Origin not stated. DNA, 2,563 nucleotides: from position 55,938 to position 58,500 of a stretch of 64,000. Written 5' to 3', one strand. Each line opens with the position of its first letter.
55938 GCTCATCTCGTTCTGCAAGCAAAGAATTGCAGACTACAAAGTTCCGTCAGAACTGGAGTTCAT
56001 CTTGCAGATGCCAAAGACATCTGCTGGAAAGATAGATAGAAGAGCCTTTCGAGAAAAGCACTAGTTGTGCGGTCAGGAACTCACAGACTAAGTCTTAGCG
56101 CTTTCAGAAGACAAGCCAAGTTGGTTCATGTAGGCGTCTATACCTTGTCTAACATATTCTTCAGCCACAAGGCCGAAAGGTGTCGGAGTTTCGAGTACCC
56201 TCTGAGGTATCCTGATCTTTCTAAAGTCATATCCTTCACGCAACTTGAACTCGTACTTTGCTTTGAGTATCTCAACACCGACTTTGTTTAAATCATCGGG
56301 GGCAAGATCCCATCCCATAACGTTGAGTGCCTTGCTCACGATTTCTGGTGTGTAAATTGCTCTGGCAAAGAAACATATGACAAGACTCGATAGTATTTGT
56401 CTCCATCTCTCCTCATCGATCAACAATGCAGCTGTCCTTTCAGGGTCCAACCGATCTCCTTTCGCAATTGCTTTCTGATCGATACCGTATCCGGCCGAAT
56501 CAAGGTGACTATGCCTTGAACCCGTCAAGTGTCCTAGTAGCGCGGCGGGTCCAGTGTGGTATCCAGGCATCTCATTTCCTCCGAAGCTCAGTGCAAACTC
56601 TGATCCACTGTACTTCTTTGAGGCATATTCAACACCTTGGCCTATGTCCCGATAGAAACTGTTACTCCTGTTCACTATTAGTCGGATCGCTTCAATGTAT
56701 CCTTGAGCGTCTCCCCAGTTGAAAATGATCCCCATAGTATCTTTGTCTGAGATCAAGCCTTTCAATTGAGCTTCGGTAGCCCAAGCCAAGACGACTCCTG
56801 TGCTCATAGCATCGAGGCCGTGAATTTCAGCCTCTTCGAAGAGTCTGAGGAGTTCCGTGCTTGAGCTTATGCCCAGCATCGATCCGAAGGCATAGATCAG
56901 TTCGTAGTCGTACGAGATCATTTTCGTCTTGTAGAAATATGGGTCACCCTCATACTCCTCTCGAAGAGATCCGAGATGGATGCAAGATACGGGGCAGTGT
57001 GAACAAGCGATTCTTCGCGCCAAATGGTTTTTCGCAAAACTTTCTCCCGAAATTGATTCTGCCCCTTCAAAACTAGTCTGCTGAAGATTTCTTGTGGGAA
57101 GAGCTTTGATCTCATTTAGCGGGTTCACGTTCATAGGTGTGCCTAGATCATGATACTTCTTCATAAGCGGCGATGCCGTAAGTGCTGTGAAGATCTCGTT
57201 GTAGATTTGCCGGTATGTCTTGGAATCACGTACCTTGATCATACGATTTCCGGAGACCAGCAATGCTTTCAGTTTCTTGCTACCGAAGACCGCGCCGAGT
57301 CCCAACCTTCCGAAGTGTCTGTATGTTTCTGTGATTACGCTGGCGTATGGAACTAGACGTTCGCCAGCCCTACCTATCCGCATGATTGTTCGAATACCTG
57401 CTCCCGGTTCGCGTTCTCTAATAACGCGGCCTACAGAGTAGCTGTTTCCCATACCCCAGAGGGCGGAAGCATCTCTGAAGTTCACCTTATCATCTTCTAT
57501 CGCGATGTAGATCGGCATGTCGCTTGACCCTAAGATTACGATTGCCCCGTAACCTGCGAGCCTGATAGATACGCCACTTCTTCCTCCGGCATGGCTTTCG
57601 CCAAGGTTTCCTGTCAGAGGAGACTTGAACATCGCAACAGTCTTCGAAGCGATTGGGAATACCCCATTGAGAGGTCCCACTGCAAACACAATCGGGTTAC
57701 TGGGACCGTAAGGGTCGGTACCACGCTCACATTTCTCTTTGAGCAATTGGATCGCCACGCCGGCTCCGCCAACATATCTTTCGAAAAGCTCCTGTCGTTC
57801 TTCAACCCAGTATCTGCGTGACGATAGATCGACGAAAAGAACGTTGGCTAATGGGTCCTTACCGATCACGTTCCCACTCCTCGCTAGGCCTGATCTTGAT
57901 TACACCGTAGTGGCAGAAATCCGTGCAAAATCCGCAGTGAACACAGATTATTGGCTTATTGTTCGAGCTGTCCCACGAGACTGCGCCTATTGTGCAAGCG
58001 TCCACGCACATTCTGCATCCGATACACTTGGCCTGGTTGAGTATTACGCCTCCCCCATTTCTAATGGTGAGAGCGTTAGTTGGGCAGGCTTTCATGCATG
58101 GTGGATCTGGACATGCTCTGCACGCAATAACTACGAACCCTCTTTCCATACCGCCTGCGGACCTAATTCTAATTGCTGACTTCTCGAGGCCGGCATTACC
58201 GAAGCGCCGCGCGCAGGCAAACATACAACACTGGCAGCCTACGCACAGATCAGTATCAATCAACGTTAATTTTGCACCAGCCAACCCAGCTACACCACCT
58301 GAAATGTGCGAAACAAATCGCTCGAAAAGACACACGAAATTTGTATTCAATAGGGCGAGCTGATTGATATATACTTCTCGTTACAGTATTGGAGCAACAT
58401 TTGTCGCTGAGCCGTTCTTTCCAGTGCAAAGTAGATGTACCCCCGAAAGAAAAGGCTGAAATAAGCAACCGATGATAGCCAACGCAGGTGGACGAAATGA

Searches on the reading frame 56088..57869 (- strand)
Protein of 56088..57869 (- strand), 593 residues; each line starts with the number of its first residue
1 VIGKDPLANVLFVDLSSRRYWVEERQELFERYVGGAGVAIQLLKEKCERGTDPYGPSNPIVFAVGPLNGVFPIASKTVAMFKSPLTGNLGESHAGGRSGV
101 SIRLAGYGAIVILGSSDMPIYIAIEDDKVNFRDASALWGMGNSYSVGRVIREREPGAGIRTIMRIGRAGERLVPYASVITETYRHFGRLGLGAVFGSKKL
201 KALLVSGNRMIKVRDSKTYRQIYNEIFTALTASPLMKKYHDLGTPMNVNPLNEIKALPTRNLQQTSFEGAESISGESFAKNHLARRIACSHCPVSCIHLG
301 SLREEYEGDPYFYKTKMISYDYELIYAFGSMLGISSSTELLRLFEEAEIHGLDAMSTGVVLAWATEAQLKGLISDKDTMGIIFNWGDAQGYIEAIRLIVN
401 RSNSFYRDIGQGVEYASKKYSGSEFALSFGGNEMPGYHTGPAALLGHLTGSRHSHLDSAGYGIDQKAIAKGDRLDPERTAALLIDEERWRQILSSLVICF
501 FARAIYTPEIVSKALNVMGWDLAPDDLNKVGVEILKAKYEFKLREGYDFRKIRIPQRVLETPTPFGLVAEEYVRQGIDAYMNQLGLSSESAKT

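Call 23: search_protein_families(library=ncbifam, proteins=[window:56088-57869:-], max_evalue=0.00001)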
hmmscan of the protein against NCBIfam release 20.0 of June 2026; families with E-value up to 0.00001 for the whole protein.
window:56088-57869:- (593 aa): 2 families
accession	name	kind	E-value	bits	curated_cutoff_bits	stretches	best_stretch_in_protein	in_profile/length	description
NF007354.0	PRK09849.1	equivalog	6.1e-46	157.3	868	1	9-229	11-229/703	aldehyde ferredoxin oxidoreductase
NF040818.1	GAPOR_Arch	equivalog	6e-07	28.1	1300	1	36-130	29-124/654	glyceraldehyde-3-phosphate:ferredoxin oxidoreductase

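Call 30: search_protein_families(library=pfam, proteins=[window:56088-57869:-], max_evalue=0.001)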
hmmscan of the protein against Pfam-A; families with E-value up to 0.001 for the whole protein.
window:56088-57869:- (593 aa): 2 families
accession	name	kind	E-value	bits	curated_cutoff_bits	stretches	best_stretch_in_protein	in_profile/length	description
PF01314.23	AFOR_C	-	1.3e-66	225.8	27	1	222-587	2-370/385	Aldehyde ferredoxin oxidoreductase, domains 2 & 3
PF02730.20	AFOR_N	-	2.7e-66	223.6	29.8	1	9-207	2-198/199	Aldehyde ferredoxin oxidoreductase, N-terminal domain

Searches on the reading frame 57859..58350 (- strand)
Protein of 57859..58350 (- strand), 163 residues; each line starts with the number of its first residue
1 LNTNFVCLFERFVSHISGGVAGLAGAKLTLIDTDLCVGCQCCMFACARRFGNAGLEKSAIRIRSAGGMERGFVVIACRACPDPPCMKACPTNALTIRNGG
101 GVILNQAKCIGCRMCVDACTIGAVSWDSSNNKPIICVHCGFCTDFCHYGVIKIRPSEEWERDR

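Call 30: search_protein_families(library=pfam, proteins=[window:57859-58350:-], max_evalue=0.001)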
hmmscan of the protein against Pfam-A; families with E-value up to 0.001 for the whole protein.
window:57859-58350:- (163 aa): 12 families
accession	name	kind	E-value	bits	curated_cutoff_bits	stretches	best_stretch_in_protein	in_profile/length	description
PF12838.12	Fer4_7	-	1.5e-13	51.4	27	3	77-123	2-52/52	4Fe-4S dicluster domain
PF13237.11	Fer4_10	-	1e-10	41.8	25.5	1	76-119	8-52/53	4Fe-4S dicluster domain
PF00037.32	Fer4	-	2.3e-10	40.3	21.1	1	103-124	2-23/24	4Fe-4S binding domain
PF13187.11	Fer4_9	-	3e-10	40.4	27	2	76-122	1-50/52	4Fe-4S dicluster domain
PF12797.12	Fer4_2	-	1.7e-09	37.5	24.5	1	101-119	2-20/22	4Fe-4S binding domain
PF13247.11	Fer4_11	-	2e-08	34.8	26.2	1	72-148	5-80/100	4Fe-4S dicluster domain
PF12837.12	Fer4_6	-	1.8e-07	31.2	25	0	105-123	5-23/24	4Fe-4S binding domain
PF13534.11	Fer4_17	-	1.3e-06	29.3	22.2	0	108-122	1-15/61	4Fe-4S dicluster domain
PF12800.12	Fer4_4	-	1.8e-05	25.1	24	0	136-149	4-17/17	4Fe-4S binding domain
PF14697.11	Fer4_21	-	1.9e-05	25.1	35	0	104-147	3-52/59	4Fe-4S dicluster domain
PF13484.11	Fer4_16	-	0.0002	22.5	30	0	108-125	1-18/66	4Fe-4S double cluster binding domain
PF25160.1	LdpA_Fe-S-bd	-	0.00028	21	27.6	1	80-125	5-44/49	LdpA Fe-S cluster-binding domain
